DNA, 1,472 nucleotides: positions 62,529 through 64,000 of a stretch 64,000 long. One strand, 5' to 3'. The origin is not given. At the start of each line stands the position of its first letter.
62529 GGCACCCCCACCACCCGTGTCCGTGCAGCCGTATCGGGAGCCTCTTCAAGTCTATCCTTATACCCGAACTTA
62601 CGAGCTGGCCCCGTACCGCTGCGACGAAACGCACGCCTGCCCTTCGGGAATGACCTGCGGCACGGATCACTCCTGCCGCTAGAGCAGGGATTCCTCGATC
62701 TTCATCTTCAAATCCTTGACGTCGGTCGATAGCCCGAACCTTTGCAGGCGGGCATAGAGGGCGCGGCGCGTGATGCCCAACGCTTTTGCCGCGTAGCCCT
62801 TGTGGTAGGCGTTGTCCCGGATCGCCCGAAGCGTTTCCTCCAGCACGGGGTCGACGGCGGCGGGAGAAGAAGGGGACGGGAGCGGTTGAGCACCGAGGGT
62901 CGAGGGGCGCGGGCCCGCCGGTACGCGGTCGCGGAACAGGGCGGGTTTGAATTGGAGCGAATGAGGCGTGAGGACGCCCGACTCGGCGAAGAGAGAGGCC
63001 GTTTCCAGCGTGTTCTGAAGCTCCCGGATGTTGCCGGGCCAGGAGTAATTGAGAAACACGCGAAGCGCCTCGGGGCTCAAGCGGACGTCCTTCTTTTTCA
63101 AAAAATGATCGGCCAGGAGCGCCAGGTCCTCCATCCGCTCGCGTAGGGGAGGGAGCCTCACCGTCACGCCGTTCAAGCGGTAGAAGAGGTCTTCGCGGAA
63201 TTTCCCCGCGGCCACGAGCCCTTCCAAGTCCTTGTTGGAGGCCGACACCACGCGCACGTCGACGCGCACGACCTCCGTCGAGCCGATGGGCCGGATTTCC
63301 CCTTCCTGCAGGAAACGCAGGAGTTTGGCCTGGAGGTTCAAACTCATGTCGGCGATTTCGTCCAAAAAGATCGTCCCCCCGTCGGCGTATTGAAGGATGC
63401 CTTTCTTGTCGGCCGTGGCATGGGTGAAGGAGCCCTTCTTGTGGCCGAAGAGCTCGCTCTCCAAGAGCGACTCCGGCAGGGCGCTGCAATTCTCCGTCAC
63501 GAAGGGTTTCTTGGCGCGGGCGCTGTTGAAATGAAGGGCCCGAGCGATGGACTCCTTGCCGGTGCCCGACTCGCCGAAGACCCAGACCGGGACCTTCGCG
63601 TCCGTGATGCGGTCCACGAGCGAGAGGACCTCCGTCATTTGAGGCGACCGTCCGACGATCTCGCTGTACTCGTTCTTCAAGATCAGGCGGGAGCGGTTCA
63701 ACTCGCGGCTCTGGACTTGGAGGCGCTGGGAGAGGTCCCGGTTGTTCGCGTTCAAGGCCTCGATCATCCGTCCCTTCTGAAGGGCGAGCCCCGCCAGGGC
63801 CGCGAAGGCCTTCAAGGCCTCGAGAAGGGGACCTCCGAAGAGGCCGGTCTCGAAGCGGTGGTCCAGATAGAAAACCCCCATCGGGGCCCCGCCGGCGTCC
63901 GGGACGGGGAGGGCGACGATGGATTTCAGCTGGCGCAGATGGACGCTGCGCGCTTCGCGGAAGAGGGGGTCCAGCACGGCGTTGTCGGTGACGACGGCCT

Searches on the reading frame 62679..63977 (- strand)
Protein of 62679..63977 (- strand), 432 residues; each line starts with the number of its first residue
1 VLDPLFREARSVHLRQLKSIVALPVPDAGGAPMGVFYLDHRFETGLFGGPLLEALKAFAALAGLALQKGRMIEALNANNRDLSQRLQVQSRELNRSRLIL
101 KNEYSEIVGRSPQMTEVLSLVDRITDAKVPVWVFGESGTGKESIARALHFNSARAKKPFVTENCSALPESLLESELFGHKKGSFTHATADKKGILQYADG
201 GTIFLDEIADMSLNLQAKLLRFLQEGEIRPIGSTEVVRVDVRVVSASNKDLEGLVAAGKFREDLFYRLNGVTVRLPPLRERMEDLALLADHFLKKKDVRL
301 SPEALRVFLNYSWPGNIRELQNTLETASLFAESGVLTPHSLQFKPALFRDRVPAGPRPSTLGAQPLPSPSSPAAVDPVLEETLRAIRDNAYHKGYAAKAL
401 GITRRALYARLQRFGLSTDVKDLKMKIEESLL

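Call 9: search_protein_families(library=pfam, proteins=[window:62679-63977:-], max_evalue=0.01)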
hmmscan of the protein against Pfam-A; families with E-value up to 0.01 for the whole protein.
window:62679-63977:- (432 aa): 8 families
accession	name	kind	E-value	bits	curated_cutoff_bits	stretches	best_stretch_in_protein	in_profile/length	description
PF00158.32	Sigma54_activat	-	1.1e-66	224.1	20.2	1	107-273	1-167/168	Sigma-54 interaction domain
PF14532.12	Sigma54_activ_2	-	6.7e-28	98.1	25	1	108-278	1-138/138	Sigma-54 interaction domain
PF25601.1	AAA_lid_14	-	3e-18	65.9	27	1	279-343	1-72/87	AAA+ ATPase lid domain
PF07728.20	AAA_5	-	3.5e-06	27.5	22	1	132-249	3-123/139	AAA domain (dynein-related subfamily)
PF13191.12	AAA_16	-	4.5e-05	24.4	32.6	1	107-167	2-63/167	AAA ATPase domain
PF02954.25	HTH_8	-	0.00012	22.2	22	1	385-414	13-42/42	Bacterial regulatory protein, Fis family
PF07724.20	AAA_2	-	0.00014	22.4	27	1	131-230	6-106/166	AAA domain (Cdc48 subfamily)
PF13556.12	HTH_30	-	0.0024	18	27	1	380-414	2-36/59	PucR C-terminal helix-turn-helix domain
